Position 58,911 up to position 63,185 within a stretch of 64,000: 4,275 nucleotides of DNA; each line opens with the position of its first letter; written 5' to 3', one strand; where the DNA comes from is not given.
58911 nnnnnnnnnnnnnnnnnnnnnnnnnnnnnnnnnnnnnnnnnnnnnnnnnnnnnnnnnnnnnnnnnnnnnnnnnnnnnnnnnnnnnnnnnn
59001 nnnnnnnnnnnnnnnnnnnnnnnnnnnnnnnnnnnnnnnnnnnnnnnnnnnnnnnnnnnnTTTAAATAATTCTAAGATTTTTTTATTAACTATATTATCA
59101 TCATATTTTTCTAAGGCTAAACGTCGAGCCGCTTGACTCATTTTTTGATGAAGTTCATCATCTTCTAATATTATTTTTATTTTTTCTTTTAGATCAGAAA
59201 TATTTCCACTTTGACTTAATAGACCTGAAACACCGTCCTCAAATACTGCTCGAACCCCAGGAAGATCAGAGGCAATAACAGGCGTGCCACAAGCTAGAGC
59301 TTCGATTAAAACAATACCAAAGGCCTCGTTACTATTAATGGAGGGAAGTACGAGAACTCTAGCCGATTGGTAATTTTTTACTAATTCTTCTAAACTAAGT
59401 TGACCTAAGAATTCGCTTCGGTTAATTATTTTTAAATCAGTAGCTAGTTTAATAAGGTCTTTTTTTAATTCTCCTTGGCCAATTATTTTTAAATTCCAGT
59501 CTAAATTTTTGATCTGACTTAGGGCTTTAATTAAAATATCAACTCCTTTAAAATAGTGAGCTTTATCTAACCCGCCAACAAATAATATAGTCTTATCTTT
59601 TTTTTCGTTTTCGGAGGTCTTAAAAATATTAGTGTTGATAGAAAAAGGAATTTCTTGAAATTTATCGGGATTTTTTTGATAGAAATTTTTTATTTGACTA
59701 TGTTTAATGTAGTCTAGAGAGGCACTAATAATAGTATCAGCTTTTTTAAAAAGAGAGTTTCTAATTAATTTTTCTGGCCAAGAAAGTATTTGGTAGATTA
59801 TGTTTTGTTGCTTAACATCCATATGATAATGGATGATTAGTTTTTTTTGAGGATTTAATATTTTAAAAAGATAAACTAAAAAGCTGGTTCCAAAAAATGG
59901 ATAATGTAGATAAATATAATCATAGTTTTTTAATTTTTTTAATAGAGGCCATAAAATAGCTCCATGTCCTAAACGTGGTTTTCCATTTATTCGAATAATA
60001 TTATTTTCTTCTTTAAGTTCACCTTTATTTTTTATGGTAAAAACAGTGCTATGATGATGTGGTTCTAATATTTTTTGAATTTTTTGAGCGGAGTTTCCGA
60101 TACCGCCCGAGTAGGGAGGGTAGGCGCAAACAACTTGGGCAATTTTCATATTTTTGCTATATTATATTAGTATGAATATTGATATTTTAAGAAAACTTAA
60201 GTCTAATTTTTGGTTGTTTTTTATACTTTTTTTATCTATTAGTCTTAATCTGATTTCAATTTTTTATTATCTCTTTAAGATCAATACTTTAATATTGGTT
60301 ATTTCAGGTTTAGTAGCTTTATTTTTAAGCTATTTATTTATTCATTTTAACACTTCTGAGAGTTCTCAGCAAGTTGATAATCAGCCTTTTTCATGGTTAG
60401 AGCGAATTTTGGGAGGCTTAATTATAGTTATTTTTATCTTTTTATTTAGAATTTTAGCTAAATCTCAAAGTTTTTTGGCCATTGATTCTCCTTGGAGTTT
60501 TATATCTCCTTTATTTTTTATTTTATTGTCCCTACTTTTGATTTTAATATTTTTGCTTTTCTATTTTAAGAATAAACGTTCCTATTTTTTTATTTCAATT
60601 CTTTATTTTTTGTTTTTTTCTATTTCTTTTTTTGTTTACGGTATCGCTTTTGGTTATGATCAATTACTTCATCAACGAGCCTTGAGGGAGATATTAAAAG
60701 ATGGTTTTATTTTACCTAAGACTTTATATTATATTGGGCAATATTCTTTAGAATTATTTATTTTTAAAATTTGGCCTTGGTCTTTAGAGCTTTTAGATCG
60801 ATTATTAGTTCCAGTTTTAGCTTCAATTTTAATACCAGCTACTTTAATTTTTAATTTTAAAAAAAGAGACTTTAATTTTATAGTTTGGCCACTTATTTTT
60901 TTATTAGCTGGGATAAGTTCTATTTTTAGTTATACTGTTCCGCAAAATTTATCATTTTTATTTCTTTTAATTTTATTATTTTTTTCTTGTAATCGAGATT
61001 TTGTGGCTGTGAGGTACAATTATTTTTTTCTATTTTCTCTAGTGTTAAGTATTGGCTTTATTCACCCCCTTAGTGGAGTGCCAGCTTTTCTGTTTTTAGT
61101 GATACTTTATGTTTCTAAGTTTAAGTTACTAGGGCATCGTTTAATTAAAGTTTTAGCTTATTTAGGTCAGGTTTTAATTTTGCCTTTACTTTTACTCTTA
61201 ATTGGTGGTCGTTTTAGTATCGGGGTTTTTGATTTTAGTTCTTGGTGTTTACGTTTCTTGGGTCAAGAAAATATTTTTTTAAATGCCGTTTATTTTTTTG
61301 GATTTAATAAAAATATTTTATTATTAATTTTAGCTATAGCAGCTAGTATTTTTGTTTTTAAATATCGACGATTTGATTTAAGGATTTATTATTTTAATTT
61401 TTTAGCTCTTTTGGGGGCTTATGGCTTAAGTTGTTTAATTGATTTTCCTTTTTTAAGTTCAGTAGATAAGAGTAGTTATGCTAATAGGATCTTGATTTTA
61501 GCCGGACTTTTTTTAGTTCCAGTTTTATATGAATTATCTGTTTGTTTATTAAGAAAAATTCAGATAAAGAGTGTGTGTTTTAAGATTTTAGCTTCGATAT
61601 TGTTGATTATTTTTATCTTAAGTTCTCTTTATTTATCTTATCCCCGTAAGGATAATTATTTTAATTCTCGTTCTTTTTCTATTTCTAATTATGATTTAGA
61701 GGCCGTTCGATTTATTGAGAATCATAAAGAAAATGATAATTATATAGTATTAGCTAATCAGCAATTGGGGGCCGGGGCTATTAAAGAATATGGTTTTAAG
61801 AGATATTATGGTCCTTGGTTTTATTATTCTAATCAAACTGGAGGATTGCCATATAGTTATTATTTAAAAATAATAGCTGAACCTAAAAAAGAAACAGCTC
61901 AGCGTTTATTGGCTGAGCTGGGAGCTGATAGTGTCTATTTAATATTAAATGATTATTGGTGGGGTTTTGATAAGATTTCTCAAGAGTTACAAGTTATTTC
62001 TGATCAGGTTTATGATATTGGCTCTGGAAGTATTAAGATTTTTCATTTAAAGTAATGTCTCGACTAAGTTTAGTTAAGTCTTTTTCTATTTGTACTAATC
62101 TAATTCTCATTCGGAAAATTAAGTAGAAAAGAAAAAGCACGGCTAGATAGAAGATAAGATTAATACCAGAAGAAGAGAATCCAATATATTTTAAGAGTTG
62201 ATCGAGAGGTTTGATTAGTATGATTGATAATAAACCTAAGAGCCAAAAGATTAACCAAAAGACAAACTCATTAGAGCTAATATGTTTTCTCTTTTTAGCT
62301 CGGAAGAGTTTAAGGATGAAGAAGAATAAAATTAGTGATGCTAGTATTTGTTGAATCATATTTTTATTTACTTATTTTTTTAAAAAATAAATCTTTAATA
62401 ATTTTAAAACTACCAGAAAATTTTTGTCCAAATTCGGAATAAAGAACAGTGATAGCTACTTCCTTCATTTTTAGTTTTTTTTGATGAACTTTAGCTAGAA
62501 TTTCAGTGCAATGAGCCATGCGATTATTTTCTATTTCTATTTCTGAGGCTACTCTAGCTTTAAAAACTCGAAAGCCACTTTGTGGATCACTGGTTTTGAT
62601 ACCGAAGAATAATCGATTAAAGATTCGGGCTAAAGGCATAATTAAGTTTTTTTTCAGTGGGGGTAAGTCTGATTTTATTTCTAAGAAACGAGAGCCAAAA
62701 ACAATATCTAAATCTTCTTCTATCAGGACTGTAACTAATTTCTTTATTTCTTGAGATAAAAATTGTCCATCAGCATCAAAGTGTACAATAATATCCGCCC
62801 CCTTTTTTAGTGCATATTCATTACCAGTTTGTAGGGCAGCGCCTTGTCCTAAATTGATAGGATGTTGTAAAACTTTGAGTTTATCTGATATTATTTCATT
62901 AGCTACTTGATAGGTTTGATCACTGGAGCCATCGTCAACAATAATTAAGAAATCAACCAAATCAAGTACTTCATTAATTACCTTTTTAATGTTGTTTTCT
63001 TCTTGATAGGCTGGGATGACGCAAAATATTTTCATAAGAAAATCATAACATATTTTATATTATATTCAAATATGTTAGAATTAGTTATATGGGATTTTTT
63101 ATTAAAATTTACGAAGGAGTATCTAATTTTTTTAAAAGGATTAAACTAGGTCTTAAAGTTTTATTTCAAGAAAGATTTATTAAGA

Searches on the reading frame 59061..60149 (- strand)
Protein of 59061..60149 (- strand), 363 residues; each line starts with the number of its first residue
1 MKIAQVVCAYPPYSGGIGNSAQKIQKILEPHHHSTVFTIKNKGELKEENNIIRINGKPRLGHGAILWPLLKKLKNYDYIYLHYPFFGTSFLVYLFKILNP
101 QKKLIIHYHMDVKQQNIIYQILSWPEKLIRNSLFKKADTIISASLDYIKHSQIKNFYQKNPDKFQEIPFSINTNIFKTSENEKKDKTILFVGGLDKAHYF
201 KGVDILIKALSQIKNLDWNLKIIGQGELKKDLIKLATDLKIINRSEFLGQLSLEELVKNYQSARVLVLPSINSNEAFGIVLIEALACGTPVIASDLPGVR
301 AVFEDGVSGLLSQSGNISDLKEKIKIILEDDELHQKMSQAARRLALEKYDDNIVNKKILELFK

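Call 19: search_protein_families(library=pfam, proteins=[window:59061-60149:-], max_evalue=0.001)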
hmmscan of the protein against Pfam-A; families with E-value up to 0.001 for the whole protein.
window:59061-60149:- (363 aa): 5 families
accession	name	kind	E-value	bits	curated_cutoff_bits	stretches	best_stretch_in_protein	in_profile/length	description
PF00534.26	Glycos_transf_1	-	3.4e-44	150.8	26.4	1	174-343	4-171/172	Glycosyl transferases group 1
PF13692.12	Glyco_trans_1_4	-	6.7e-32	111.1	27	1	186-330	2-142/142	Glycosyl transferases group 1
PF13524.12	Glyco_trans_1_2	-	3.4e-13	50.2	25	1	210-349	6-133/144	Glycosyl transferase-like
PF20706.3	GT4-conflict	-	7e-10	38.9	26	1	177-314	187-331/385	Family 4 Glycosyltransferase in conflict systems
PF13439.12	Glyco_transf_4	-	7.2e-06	26.6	28.5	1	15-144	2-141/170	Glycosyltransferase Family 4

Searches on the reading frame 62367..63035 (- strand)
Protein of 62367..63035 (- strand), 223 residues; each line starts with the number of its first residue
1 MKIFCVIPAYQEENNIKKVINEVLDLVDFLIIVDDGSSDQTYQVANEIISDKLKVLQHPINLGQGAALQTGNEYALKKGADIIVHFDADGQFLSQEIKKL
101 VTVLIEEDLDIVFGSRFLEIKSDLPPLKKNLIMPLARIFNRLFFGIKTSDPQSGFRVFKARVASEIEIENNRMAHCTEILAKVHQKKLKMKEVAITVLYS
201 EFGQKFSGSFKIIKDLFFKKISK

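Call 19: search_protein_families(library=pfam, proteins=[window:62367-63035:-], max_evalue=0.001)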
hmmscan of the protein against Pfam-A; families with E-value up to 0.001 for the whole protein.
window:62367-63035:- (223 aa): 3 families
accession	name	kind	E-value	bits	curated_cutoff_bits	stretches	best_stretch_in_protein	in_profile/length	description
PF00535.33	Glycos_transf_2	-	3.9e-25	89.2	23.3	1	6-165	3-166/168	Glycosyl transferase family 2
PF13641.12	Glyco_tranf_2_3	-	6.1e-05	23.6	27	1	5-120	5-127/230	Glycosyltransferase like family 2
PF10111.15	Glyco_tranf_2_2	-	0.00012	22.1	27.3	1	6-103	3-105/276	Glycosyltransferase like family 2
